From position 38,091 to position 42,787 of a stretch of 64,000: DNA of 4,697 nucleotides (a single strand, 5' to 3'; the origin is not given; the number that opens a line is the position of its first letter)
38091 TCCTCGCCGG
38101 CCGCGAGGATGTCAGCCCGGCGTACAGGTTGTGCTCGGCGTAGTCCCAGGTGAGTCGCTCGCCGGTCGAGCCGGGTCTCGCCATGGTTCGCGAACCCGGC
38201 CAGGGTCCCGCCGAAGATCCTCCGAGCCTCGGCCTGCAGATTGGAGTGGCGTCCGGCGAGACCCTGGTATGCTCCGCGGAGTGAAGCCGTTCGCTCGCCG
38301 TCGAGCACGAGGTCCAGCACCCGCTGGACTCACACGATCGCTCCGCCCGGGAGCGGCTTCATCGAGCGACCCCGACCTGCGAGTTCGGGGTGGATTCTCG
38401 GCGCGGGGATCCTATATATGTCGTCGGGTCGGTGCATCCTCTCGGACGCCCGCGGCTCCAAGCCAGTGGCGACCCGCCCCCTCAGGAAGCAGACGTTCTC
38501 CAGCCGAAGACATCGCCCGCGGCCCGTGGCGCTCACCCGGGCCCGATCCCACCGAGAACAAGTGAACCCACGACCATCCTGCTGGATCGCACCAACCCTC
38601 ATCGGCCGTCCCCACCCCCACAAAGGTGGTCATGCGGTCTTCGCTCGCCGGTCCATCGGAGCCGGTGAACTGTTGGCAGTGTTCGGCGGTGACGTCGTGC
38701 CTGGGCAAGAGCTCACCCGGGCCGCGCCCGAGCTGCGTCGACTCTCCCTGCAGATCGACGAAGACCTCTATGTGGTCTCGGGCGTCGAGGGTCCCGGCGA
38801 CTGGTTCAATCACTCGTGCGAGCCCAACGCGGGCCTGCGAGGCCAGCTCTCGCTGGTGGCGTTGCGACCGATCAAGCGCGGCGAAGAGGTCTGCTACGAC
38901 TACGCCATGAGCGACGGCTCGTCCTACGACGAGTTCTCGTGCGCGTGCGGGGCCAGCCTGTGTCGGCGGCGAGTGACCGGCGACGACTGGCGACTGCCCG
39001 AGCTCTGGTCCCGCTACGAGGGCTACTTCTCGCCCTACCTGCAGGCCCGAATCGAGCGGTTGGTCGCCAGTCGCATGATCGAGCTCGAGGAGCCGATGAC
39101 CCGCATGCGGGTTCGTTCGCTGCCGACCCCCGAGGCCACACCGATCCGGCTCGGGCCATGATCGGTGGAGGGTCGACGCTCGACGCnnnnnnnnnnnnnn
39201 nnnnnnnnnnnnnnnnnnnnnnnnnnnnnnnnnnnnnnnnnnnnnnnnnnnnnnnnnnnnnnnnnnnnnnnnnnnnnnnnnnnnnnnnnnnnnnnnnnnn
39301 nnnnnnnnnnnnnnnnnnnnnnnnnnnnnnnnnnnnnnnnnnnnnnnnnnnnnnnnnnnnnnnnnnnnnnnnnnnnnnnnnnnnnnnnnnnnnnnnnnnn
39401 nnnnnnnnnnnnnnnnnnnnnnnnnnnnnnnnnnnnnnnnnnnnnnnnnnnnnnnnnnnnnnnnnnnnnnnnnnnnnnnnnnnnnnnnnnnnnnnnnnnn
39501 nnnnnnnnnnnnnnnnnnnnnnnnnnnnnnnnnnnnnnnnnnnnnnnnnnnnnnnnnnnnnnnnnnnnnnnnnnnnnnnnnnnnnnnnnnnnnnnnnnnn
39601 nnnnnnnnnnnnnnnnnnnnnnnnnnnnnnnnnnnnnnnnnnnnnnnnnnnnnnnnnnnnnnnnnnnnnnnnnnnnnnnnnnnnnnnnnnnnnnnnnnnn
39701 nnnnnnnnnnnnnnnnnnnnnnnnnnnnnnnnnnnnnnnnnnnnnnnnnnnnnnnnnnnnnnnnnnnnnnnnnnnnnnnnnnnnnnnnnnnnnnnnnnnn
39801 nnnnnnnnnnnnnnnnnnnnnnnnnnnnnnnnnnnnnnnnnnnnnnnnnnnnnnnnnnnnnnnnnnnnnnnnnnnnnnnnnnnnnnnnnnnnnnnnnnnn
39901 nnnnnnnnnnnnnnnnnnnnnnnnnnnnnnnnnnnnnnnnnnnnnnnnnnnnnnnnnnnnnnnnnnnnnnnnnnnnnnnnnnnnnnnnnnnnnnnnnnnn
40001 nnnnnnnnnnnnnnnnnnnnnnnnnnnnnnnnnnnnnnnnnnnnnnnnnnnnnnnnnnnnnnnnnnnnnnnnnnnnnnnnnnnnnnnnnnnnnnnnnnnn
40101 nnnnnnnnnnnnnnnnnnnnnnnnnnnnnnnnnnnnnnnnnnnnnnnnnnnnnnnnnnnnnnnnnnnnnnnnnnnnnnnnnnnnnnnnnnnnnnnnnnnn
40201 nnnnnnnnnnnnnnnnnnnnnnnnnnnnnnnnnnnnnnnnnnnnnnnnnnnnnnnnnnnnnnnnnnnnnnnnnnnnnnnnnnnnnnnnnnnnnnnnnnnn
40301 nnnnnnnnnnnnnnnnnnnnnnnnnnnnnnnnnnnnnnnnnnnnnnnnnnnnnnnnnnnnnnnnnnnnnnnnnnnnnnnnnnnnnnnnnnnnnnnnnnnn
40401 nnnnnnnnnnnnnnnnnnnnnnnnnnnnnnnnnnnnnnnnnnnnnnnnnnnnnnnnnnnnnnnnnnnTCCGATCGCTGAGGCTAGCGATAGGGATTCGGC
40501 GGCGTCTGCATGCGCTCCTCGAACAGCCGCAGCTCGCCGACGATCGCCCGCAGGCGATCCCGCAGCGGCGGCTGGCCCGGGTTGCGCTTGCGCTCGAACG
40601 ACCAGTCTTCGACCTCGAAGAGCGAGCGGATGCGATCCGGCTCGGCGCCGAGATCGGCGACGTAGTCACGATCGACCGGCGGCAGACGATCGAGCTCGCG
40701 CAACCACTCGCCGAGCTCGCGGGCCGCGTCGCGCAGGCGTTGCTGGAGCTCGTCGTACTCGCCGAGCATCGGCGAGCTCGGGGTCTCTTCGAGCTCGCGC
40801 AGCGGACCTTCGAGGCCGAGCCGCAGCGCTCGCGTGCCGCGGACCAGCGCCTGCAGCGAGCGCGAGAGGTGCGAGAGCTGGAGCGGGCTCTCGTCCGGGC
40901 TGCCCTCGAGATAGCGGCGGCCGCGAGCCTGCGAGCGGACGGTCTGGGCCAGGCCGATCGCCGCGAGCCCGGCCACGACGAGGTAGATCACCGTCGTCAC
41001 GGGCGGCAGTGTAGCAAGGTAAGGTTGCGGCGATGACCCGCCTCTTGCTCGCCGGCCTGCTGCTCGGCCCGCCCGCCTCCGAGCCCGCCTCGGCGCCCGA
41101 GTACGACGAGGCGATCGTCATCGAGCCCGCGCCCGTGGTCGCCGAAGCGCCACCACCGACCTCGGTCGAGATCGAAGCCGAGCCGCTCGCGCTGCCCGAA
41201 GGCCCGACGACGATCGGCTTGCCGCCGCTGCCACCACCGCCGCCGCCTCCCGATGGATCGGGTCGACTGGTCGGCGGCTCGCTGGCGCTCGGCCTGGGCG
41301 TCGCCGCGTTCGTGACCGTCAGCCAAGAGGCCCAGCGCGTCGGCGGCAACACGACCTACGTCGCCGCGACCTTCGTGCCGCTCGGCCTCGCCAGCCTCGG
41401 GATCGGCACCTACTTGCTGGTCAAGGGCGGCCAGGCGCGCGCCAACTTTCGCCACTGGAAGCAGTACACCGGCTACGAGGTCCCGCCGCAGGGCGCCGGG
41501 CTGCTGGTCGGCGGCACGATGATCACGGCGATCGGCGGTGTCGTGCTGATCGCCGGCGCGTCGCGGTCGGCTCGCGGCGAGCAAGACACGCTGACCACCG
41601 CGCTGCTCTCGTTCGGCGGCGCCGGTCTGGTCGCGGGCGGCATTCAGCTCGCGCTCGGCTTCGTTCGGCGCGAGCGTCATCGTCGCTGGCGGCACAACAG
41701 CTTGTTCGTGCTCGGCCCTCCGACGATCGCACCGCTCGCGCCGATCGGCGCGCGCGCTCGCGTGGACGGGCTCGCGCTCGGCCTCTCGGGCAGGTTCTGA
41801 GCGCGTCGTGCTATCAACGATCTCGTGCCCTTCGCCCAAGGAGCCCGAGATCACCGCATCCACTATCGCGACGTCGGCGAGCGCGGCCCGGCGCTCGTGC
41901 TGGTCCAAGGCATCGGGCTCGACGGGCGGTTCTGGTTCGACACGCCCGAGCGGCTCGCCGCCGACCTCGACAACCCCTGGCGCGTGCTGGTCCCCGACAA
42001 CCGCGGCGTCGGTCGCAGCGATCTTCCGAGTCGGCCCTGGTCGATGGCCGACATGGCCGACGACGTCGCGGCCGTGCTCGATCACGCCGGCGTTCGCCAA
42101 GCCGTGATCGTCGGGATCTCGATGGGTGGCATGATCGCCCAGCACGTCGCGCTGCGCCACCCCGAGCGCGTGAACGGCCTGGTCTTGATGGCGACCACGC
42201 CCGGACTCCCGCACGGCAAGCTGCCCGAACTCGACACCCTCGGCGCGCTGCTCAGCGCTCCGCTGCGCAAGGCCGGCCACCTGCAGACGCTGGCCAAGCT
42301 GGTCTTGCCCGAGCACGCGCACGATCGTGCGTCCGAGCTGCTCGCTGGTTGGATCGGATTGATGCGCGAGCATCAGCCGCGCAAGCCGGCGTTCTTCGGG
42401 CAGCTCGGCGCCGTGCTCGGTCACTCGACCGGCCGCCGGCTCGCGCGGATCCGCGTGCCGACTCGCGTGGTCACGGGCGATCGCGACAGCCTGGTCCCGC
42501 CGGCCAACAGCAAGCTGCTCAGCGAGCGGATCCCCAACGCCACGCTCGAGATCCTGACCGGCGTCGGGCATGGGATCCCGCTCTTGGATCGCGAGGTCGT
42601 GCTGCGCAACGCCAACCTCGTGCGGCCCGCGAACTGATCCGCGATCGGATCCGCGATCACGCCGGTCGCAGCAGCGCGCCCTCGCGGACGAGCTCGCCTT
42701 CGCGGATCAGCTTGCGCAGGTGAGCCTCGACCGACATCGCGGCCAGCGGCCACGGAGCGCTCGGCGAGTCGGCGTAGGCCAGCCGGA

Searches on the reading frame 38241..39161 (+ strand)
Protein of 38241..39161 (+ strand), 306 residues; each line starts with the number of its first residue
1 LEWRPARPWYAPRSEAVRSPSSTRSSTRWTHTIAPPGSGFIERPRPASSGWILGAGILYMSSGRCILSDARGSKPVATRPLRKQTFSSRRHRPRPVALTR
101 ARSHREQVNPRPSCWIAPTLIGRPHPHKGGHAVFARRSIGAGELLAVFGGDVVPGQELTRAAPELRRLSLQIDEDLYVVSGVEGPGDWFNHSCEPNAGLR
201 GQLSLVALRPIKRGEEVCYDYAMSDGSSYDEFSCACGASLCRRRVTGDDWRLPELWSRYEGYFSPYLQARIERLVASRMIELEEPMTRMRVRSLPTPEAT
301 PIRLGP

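Call 84: search_protein_families(library=pfam, proteins=[window:38241-39161:+], max_evalue=0.00001)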
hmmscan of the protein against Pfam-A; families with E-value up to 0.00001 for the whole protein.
window:38241-39161:+ (306 aa): 1 family
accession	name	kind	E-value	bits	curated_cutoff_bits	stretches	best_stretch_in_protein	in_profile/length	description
PF00856.33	SET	-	3.7e-11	43.8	22.4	1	130-221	1-104/105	SET domain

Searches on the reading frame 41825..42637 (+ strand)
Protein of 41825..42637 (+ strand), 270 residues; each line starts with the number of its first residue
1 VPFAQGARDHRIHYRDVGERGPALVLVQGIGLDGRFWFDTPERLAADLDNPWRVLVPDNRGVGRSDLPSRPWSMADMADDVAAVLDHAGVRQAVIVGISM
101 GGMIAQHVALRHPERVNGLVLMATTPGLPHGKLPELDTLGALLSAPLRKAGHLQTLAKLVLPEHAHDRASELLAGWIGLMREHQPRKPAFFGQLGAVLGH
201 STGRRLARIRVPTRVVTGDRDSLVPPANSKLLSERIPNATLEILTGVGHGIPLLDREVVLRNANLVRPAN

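Call 84: search_protein_families(library=pfam, proteins=[window:41825-42637:+], max_evalue=0.00001)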
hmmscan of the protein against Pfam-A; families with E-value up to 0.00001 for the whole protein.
window:41825-42637:+ (270 aa): 4 families
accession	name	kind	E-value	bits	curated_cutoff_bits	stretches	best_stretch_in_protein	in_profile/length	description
PF00561.26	Abhydrolase_1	-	2.6e-31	109.6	25.8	1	22-127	1-103/245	alpha/beta hydrolase fold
PF12697.13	Abhydrolase_6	-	1.8e-21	78.2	26.3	1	24-259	1-214/217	Alpha/beta hydrolase family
PF12146.15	Hydrolase_4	-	4.2e-20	72.5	27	1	50-251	30-234/239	Serine aminopeptidase, S33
PF03096.20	Ndr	-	5.3e-09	35.6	23.3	1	73-126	81-134/283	Ndr family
